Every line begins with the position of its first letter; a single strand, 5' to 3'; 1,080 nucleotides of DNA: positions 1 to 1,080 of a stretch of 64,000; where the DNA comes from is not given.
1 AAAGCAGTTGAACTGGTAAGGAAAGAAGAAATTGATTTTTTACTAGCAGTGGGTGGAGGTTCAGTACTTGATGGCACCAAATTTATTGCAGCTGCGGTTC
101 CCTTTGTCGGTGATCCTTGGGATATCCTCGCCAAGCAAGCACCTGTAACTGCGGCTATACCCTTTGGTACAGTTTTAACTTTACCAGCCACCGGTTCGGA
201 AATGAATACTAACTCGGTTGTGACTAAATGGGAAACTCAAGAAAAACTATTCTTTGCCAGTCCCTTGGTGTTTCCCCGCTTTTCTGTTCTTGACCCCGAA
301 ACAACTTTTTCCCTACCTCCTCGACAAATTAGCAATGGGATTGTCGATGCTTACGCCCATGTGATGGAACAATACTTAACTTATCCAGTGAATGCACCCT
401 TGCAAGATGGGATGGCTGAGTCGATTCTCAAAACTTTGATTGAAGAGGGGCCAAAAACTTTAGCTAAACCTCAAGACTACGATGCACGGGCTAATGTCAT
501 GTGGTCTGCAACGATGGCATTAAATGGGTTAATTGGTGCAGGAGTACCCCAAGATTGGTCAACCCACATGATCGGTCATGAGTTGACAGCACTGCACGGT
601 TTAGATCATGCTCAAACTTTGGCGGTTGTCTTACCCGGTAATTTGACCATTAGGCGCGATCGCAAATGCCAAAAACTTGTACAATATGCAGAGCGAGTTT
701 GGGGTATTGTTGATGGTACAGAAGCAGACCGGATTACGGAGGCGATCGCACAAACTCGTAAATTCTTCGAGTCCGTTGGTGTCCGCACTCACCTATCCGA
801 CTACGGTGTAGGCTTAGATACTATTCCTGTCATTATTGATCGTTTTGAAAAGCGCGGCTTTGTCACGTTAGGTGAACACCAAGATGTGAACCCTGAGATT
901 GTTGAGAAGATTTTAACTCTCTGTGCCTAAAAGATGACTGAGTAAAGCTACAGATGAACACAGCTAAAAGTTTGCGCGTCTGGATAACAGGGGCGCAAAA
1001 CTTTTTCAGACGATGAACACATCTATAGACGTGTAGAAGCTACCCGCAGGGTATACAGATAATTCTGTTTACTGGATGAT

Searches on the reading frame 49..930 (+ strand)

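Call 5: search_protein_families(library=pfam, proteins=[window:49-930:+], max_evalue=0.01)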
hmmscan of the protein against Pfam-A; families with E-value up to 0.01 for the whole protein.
window:49-930:+ (293 aa): 2 families
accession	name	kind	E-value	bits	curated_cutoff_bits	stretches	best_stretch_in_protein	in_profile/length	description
PF25137.1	ADH_Fe_C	-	1.8e-28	100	27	1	97-267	4-169/194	Fe-containing alcohol dehydrogenase family, C-terminal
PF00465.25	Fe-ADH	-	1.2e-17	64.5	31.3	1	1-83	87-168/168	Iron-containing alcohol dehydrogenase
